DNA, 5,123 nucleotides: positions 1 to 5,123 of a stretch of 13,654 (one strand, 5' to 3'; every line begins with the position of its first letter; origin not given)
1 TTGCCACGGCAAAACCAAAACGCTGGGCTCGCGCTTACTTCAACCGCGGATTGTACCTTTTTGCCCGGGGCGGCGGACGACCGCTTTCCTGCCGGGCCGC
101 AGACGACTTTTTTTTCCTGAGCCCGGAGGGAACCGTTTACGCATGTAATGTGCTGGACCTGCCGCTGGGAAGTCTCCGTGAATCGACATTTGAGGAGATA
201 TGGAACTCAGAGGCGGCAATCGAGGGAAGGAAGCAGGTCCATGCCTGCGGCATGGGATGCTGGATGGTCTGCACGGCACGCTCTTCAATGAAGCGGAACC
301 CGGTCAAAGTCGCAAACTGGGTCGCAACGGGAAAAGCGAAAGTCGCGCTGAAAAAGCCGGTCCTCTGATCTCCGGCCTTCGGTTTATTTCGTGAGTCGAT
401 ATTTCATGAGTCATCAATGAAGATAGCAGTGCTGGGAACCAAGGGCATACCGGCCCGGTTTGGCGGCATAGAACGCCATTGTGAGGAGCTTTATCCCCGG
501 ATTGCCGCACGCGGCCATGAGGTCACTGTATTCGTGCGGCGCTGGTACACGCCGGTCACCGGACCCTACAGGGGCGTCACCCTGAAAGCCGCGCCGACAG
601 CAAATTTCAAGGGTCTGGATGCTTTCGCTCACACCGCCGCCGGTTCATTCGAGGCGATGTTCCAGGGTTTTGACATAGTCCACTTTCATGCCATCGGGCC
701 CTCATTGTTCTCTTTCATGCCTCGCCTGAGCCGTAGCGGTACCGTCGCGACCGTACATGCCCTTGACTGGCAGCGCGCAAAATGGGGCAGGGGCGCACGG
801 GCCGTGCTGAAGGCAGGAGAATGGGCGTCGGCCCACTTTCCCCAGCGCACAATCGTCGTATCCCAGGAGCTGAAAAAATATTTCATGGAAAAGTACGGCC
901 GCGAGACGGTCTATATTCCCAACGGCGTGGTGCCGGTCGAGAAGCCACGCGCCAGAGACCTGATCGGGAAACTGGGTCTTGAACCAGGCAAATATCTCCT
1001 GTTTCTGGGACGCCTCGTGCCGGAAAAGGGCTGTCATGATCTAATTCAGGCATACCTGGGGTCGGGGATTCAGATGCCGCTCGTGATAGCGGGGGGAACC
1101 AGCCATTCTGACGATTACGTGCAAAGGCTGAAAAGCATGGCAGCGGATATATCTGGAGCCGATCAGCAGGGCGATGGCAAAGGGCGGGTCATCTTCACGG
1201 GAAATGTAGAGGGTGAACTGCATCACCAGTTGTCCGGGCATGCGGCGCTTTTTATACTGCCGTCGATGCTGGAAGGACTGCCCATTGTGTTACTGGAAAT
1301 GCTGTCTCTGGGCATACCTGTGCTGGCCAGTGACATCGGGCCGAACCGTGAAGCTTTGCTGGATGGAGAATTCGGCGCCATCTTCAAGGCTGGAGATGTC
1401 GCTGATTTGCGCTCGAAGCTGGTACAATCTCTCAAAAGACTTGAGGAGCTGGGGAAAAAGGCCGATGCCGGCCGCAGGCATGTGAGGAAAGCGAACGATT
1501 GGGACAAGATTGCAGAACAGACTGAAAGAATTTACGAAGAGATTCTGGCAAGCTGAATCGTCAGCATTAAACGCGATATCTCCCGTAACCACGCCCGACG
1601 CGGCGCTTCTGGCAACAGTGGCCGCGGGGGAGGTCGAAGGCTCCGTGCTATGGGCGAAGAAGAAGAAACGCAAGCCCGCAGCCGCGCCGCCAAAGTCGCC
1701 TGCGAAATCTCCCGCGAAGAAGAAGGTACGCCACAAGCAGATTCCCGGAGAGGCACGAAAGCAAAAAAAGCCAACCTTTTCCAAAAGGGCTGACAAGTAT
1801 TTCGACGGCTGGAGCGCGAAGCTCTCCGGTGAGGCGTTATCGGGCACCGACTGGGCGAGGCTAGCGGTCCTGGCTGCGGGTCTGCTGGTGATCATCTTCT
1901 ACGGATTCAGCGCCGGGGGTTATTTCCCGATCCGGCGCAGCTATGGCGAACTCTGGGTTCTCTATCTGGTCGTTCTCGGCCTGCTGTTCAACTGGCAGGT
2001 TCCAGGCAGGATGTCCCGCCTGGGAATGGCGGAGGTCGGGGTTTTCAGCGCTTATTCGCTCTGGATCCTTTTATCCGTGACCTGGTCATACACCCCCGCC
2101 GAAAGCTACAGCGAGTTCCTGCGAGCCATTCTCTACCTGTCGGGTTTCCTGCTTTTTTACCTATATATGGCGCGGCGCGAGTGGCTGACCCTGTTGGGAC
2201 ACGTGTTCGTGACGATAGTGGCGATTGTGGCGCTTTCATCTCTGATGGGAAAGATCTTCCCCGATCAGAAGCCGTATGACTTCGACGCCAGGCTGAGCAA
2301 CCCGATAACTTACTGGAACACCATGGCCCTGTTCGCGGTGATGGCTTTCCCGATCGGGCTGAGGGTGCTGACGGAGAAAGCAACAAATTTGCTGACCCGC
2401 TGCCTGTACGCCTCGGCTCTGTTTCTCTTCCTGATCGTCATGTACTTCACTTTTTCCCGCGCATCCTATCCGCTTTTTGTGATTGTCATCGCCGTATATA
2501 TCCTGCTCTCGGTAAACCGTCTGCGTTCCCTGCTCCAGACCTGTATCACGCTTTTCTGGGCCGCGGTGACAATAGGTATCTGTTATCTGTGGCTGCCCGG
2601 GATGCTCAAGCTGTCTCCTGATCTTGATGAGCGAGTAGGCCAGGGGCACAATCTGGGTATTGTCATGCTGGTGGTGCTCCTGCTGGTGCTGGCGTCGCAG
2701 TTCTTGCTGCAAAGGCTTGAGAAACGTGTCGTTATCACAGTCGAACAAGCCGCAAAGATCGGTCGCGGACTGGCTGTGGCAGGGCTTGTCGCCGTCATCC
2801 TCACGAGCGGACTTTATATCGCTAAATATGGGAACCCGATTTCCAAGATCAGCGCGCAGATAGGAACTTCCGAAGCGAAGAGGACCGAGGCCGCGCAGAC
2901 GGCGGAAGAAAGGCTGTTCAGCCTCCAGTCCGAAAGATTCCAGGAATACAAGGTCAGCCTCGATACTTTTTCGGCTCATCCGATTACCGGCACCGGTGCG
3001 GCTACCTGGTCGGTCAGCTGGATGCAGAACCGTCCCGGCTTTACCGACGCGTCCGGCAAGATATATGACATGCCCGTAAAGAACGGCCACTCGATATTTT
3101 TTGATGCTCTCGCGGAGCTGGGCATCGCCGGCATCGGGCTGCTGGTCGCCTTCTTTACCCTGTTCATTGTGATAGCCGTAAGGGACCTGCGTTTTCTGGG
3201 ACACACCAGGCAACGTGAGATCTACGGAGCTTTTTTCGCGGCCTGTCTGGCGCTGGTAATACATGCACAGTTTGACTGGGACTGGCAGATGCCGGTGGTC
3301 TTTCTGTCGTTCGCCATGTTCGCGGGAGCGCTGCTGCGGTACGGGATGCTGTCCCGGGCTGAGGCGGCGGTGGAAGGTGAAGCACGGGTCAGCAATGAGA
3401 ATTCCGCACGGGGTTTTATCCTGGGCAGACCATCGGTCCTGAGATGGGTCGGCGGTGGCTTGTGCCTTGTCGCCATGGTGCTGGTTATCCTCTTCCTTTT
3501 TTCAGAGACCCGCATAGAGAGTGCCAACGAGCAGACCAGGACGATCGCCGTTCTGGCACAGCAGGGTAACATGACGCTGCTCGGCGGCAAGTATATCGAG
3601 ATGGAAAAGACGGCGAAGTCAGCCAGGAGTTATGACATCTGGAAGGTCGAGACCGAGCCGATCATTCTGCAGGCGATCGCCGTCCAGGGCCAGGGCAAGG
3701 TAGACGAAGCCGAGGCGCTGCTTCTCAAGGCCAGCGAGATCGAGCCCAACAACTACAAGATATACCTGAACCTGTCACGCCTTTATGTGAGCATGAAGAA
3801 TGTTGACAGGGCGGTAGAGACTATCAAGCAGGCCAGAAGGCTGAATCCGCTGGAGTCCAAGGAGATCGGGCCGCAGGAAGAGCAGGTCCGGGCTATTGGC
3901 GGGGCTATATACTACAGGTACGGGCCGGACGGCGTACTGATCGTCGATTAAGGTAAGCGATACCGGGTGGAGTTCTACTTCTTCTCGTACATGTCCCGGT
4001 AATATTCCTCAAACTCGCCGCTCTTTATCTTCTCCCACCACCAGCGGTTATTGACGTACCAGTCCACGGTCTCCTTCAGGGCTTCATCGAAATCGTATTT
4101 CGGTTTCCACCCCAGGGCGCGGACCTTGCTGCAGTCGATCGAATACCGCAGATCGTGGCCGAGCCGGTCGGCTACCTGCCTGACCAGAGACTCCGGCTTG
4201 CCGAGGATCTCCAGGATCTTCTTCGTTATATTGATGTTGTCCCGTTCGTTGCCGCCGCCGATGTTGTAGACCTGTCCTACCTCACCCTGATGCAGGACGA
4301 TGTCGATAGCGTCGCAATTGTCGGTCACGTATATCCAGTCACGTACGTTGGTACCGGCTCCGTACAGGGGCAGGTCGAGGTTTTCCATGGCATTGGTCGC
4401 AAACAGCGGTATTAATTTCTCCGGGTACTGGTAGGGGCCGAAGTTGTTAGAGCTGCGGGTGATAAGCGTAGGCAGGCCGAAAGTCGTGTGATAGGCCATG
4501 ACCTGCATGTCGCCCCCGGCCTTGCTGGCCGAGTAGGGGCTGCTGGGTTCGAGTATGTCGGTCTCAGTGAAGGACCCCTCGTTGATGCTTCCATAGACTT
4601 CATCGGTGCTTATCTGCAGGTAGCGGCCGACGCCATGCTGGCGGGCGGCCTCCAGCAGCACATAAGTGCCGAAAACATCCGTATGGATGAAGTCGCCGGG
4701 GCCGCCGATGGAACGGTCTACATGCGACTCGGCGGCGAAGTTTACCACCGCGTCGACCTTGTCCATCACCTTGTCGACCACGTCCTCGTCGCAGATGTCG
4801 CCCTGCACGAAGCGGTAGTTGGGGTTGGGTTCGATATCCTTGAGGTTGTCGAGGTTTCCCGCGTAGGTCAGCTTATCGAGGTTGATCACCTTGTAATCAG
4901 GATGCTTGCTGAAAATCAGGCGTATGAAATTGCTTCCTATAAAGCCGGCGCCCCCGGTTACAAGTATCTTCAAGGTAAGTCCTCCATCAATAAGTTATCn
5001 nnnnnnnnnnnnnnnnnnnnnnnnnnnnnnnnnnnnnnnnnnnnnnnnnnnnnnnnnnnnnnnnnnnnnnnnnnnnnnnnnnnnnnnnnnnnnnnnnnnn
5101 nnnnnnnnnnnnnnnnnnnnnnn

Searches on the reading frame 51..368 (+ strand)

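Call 43: search_protein_families(library=pfam, proteins=[window:51-368:+], max_evalue=0.001)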
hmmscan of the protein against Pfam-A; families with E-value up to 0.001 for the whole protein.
window:51-368:+ (105 aa): 1 family
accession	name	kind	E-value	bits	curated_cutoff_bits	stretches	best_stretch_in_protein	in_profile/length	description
PF13186.11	SPASM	-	2e-10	41.2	21.5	1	14-70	1-66/67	Iron-sulfur cluster-binding domain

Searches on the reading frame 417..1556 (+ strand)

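Call 43: search_protein_families(library=pfam, proteins=[window:417-1556:+], max_evalue=0.001)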
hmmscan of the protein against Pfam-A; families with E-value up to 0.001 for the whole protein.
window:417-1556:+ (379 aa): 6 families
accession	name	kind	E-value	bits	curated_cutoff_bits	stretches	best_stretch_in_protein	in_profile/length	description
PF00534.26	Glycos_transf_1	-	5.2e-24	85.1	26.4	1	189-340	13-157/172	Glycosyl transferases group 1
PF13439.12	Glyco_transf_4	-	2.1e-21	77.2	28.5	1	15-171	1-166/170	Glycosyltransferase Family 4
PF13692.12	Glyco_trans_1_4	-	2.1e-19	70.6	27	1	192-339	2-140/142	Glycosyl transferases group 1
PF13579.12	Glyco_trans_4_4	-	3.5e-11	44.1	29.7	1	16-170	1-158/158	Glycosyl transferase 4-like domain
PF09314.17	DUF1972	-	1.8e-07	31.4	25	0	114-168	127-182/186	Domain of unknown function (DUF1972)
PF20706.3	GT4-conflict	-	0.00017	21.1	26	0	267-306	274-312/385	Family 4 Glycosyltransferase in conflict systems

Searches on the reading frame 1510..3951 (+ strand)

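Call 43: search_protein_families(library=pfam, proteins=[window:1510-3951:+], max_evalue=0.001)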
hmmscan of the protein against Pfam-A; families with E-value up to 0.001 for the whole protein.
window:1510-3951:+ (813 aa): 6 families
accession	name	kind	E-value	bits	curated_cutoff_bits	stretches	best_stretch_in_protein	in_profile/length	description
PF04932.20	Wzy_C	-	6.7e-11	42.6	31.7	1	383-545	18-148/149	O-Antigen ligase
PF14559.12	TPR_19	-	7.6e-09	36.2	25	1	728-780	4-56/68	Tetratricopeptide repeat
PF13181.12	TPR_8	-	7.2e-06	26.2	25.7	0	750-780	2-32/34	Tetratricopeptide repeat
PF07719.23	TPR_2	-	1.8e-05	24.9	27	0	750-780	2-32/34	Tetratricopeptide repeat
PF13431.12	TPR_17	-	0.00032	21.2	24.4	0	737-769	1-33/34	Tetratricopeptide repeat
PF13428.12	TPR_14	-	0.00095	20.1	23.5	0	727-758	13-44/44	Tetratricopeptide repeat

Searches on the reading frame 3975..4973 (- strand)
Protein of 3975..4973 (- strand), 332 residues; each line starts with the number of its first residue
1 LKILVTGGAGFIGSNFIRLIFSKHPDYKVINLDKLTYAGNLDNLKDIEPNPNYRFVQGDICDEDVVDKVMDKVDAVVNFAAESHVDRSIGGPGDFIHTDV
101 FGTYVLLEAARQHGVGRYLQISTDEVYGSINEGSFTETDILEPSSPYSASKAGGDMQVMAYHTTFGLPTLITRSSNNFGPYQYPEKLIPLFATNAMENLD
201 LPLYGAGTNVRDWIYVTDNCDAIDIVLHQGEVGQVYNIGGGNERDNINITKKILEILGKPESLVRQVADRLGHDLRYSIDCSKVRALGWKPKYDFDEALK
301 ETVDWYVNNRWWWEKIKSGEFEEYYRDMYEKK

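Call 43: search_protein_families(library=pfam, proteins=[window:3975-4973:-], max_evalue=0.001)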
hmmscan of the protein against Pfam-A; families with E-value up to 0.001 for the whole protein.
window:3975-4973:- (332 aa): 7 families
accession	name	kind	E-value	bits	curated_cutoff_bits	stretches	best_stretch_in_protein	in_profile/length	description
PF16363.11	GDP_Man_Dehyd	-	5e-79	266.6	27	1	4-302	1-332/332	GDP-mannose 4,6 dehydratase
PF01370.27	Epimerase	-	3.2e-63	213.8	20.9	1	3-239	1-240/240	NAD dependent epimerase/dehydratase family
PF01073.25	3Beta_HSD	-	3e-19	69.6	22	1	4-218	1-220/280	3-beta hydroxysteroid dehydrogenase/isomerase family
PF02719.21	Polysacc_synt_2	-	1.1e-15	58.1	20.2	1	3-131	1-136/293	Polysaccharide biosynthesis protein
PF04321.23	RmlD_sub_bind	-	2e-15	57.1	27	1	1-302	1-281/287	RmlD substrate binding domain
PF13460.12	NAD_binding_10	-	2.7e-09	37.6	27.2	1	7-132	1-107/184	NAD(P)H-binding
PF07993.18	NAD_binding_4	-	6e-09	35.9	20.1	1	5-176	1-206/258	Male sterility protein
